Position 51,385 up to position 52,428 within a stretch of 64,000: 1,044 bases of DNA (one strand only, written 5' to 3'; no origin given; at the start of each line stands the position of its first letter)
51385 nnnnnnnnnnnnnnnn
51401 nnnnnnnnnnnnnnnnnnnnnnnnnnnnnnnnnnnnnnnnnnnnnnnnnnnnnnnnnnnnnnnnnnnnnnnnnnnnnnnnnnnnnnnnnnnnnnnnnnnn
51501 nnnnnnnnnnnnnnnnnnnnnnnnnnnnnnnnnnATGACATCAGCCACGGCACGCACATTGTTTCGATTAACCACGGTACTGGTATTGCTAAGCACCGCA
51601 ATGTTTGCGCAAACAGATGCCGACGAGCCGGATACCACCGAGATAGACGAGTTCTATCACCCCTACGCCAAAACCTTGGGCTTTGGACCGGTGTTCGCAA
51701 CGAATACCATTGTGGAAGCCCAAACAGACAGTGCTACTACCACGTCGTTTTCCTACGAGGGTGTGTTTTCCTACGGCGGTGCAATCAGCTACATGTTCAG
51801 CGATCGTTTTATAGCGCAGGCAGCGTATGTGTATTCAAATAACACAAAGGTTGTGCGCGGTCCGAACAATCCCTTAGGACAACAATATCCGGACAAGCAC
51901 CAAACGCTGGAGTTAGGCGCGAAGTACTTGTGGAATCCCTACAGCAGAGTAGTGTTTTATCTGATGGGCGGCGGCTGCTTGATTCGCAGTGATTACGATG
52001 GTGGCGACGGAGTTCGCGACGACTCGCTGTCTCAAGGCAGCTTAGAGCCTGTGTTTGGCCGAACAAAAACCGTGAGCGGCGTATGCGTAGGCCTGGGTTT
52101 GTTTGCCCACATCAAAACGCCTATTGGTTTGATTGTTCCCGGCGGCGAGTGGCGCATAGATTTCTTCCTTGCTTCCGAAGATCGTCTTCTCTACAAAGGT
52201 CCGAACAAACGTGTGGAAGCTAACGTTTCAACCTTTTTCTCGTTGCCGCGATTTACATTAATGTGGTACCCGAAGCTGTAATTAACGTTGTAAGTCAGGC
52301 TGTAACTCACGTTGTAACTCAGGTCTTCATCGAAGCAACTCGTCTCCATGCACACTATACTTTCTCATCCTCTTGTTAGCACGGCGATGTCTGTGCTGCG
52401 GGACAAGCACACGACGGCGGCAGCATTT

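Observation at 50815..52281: TatD nuclease reads through, in frame, into a signal-peptide plus beta-barrel-like domain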

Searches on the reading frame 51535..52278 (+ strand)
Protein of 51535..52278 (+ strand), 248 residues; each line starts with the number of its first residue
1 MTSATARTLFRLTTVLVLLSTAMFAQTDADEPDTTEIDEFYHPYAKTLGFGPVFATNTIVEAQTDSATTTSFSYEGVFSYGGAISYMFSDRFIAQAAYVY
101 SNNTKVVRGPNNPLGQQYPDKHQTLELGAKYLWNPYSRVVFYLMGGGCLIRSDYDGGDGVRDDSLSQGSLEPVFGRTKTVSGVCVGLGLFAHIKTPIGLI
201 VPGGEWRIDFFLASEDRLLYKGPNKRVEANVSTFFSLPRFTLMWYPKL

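Call 4: search_protein_families(library=pfam, proteins=[window:51535-52278:+], max_evalue=1)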
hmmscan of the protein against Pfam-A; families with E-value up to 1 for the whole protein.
window:51535-52278:+ (248 aa): 0 families

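Call 5: find_homologous_proteins(query=window:51568-52278:+)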
Query window:51568-52278:+ (237 aa): 3 proteins with E <= 0.001 among 299 candidates.
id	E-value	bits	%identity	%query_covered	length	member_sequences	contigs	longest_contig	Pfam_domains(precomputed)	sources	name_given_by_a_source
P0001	1.3e-105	370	69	99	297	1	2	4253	PF01026.28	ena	-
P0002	3.8e-49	185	47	89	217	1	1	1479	-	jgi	jgi:hypothetical protein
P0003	3.0e-30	124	44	65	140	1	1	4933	-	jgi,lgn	jgi:hypothetical protein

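Call 7: find_related_loci(query=window:51568-52278:+, collection=genome_contigs, flank=6000)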
Query window:51568-52278:+ (237 aa) in genome_contigs; peptide patterns used: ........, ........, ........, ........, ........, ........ (x = any residue, [..] = any of these).
37 stretches matched a pattern; 2 encode a relative of the query (tblastn E <= 1e-3); 2 distinct loci.
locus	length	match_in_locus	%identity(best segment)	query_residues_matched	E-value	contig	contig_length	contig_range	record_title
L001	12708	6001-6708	93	1-236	1e-155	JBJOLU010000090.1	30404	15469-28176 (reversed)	MAG: Bacteroidota bacterium isolate tombigeeriver_2019_sw_WHONDRS-S19S_0020_B_bin.46 scaffold_1803529, whole genome shot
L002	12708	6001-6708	82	1-237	4e-136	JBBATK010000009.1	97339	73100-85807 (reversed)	MAG: Candidatus Kapaibacterium sp. isolate EUL_269 ctg9-EUL_269, whole genome shotgun sequence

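Call 10: find_encoding_contigs(protein=P0002, flank=6000)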
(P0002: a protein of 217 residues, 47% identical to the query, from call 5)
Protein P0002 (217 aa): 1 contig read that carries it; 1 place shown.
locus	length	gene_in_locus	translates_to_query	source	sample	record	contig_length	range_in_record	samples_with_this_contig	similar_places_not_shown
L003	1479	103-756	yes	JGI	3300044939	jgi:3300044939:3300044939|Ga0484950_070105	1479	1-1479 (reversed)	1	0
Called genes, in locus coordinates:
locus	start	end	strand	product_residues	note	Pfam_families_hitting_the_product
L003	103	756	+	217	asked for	-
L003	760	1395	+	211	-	PF14681:UPRTase, PF00156:Pribosyltran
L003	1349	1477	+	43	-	?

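Call 11: find_encoding_contigs(protein=P0003, flank=6000)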
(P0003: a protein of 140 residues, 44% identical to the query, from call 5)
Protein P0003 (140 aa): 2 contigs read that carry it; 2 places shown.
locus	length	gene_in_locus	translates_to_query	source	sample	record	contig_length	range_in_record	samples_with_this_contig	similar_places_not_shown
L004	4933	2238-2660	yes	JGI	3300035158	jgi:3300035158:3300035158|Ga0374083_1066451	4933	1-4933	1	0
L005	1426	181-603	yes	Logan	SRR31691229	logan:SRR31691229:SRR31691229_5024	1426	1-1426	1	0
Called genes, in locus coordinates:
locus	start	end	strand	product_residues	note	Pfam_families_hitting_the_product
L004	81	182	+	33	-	-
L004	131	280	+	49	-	-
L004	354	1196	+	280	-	PF02673:BacA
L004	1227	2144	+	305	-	PF01026:TatD_DNase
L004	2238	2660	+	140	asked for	-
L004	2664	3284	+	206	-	PF14681:UPRTase, PF00156:Pribosyltran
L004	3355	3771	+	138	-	-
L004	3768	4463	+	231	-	PF01209:Ubie_methyltran, PF13489:Methyltransf_23 (weak), PF13847:Methyltransf_31, PF08241:Methyltransf_11, PF08242:Methyltransf_12 (weak), PF13649:Methyltransf_25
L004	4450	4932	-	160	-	?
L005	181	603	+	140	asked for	-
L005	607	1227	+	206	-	PF14681:UPRTase, PF00156:Pribosyltran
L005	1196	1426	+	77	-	?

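Call 12: find_encoding_contigs(protein=P0001, flank=6000)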
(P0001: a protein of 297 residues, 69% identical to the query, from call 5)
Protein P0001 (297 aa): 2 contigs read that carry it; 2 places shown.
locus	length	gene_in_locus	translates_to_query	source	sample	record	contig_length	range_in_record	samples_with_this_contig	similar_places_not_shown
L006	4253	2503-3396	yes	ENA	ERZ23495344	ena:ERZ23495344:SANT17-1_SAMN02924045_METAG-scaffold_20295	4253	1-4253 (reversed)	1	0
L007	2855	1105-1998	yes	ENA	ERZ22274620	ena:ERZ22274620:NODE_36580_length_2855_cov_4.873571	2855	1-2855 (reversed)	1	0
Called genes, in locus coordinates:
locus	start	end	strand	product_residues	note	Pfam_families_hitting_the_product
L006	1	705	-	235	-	?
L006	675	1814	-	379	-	PF01168:Ala_racemase_N, PF00842:Ala_racemase_C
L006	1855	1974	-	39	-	-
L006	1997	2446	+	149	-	-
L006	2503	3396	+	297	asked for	PF01026:TatD_DNase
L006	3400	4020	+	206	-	PF14681:UPRTase, PF00156:Pribosyltran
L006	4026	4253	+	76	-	?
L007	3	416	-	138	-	?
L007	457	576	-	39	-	-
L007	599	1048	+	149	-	-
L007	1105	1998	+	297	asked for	PF01026:TatD_DNase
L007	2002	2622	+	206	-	PF14681:UPRTase, PF00156:Pribosyltran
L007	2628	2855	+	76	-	?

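Call 21: search_solved_structures(query=A1, max_evalue=10)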
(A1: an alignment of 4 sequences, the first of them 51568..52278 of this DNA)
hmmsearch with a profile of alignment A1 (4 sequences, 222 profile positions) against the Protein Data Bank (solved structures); distinct sequences matched with E-value up to 10: 9.
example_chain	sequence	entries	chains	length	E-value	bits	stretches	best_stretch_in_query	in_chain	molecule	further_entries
2ztb_A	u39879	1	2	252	0.24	14.2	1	20-77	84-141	Crystal protein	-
4rhb_A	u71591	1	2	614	0.27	14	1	61-95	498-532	LPS-assembly protein LptD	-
9i9z_A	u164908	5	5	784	0.42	13.4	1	61-95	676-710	LPS-assembly protein LptD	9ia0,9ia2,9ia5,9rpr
9fz5_A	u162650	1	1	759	0.47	13.2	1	61-95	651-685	LPS-assembly protein LptD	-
9kn3_A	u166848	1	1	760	0.47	13.2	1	61-95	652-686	LPS-assembly protein LptD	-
9p1u_F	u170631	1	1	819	0.49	13.2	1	61-95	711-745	LPS-assembly protein LptD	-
5iv8_A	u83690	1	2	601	0.63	12.8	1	58-109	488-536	LPS biosynthesis protein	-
4n4r_A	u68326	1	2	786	0.93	12.3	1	59-95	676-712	LPS-assembly protein LptD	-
5iv9_A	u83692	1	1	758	1.2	11.9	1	58-109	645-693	LPS-assembly protein LptD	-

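Call 22: search_protein_families(library=ncbifam, proteins=[window:51568-52278:+], max_evalue=1)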
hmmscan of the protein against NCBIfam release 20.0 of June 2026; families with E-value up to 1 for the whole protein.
window:51568-52278:+ (237 aa): 1 family
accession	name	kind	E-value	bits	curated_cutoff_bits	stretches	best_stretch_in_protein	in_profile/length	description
TIGR04565.1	OMP_myx_plus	subfamily_domain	0.017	15.1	60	1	63-153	9-102/161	outer membrane beta-barrel domain-containing protein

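Call 25: predict_structure(alignment_id=A1)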
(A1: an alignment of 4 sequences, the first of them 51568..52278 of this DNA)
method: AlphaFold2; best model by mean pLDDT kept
length: 237 residues; sequences in the alignment: 4
mean_pLDDT: 62.2   pTM: 0.58
mean pLDDT of the five models: 62.2, 48.3, 42.6, 27.1, 26.6
residues with pLDDT >= 90: 1; 70-90: 95; 50-70: 78; < 50: 63
segments of 3 or more residues with pLDDT < 50: 1-29, 144-158, 203-207, 217-221
pLDDT, mean of each block of 10 residues (from residue 1): 36 34 42 66 65 51 62 81 83 54 54 83 80 83 47 48 58 83 79 75 48 49 62 74
secondary structure, 60 per line:
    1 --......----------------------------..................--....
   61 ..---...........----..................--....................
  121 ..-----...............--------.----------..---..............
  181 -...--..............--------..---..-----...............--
elements in order: H3-8 E37-54 E57-62 E66-76 E81-98 E101-122 E128-142 E167-180 E182-184 E187-200 E221-235

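Call 27: search_protein_representatives(alignment_id=A1)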
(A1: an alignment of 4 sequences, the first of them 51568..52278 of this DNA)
Query: 4 sequences, 222 profile positions. Proteins with E-value up to 0.001 (for the whole library): 57; up to 1e-10: 51; up to 1e-30: 12. The best 57 are listed.
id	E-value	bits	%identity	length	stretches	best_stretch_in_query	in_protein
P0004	1.4e-74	266.9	-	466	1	2-222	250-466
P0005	2.7e-61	223.4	-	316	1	3-222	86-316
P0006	9.0e-54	198.8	-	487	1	2-221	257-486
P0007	2.4e-46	174.5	-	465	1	21-222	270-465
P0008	3.9e-36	141.1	-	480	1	23-221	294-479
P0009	1.8e-35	138.9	-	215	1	15-221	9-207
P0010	3.3e-35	138.0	-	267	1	8-221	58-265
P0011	4.7e-35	137.6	-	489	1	2-221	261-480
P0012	1.0e-33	133.2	-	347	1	9-221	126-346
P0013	2.8e-33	131.8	-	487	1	7-222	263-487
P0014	1.2e-31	126.4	-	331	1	3-221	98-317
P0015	7.4e-31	123.8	-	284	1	16-222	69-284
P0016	2.9e-30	121.9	-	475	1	2-222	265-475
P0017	3.5e-30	121.6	-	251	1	10-222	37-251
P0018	7.8e-30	120.5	-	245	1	13-222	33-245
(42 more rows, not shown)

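Call 64: find_encoding_contigs(protein=P0008, flank=3000, max_places=1)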
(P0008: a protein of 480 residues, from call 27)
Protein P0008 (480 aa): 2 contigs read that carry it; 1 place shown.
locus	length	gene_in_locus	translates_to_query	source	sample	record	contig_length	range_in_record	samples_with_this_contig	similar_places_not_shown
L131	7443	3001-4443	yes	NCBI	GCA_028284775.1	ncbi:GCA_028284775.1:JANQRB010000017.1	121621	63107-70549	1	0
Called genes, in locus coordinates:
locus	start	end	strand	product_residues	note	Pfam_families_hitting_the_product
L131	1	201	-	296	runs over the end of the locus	PF00701:DHDPS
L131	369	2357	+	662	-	PF13177:DNA_pol3_delta2, PF13604:AAA_30 (weak), PF00004:AAA, PF22608:DNAX_ATPase_lid, PF12169:DNA_pol3_gamma3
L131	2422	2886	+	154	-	PF00578:AhpC-TSA, PF08534:Redoxin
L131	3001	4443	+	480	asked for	PF01026:TatD_DNase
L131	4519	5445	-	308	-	PF00226:DnaJ, PF01556:DnaJ_C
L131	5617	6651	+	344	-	PF05343:Peptidase_M42, PF01546:Peptidase_M20, PF02127:Peptidase_M18 (faint)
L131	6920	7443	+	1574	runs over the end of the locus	PF05359:DUF748 (faint), PF04357:TamB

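Call 68: find_encoding_contigs(protein=P0013, flank=3000, max_places=1)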
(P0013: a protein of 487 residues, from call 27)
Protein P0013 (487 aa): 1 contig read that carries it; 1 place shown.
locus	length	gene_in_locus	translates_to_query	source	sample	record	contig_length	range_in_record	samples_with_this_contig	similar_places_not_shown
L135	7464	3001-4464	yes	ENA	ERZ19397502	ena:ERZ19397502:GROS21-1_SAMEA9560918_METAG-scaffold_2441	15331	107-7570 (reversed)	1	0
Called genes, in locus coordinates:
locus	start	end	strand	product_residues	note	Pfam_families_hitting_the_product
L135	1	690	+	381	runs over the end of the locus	PF02670:DXP_reductoisom, PF08436:DXP_redisom_C, PF13288:DXPR_C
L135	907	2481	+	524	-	PF00072:Response_reg, PF08665:PglZ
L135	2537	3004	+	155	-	PF02367:TsaE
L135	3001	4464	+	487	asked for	PF01026:TatD_DNase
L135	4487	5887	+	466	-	PF01554:MatE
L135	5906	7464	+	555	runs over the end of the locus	?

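Call 79: find_homologous_proteins(query=P0017, max_evalue=0.00001)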
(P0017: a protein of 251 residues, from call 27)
Query P0017 (251 aa): 3 proteins with E <= 0.00001 among 1210 candidates.
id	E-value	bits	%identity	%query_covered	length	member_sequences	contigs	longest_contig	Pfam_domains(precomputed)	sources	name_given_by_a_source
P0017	1.0e-164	564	100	100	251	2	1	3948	PF13505.13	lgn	-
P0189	9.3e-117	407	71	100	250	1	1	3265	-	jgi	jgi:hypothetical protein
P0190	3.5e-109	382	70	92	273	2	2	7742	-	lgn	-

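Call 80: find_encoding_contigs(protein=P0017, flank=3000, max_places=1)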
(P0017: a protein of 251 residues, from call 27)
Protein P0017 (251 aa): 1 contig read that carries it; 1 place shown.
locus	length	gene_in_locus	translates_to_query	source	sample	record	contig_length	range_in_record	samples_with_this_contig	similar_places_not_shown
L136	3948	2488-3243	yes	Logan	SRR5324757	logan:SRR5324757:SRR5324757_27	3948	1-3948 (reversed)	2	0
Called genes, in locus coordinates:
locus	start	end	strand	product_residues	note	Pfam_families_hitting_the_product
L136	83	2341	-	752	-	PF00535:Glycos_transf_2, PF13641:Glyco_tranf_2_3, PF13632:Glyco_trans_2_3 (weak), PF02709:Glyco_transf_7C (faint), PF02397:Bac_transf (weak)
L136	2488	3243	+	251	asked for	PF13505:OMP_b-brl (faint)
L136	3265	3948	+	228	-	?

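Call 81: find_encoding_contigs(protein=P0190, flank=3500, max_places=1)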
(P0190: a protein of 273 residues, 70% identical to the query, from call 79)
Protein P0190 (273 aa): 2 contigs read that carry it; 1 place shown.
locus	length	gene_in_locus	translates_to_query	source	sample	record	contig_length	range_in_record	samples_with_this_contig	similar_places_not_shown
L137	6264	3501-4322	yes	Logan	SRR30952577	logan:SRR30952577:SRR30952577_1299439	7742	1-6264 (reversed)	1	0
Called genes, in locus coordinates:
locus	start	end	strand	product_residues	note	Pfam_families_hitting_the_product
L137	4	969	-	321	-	PF03255:ACCA, PF01039:Carboxyl_trans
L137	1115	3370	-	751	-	PF00535:Glycos_transf_2, PF13641:Glyco_tranf_2_3, PF13632:Glyco_trans_2_3, PF02397:Bac_transf (weak)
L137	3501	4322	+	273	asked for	-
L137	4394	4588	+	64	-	-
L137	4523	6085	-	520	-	PF19412:DUF5982, PF01103:Omp85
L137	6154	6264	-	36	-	?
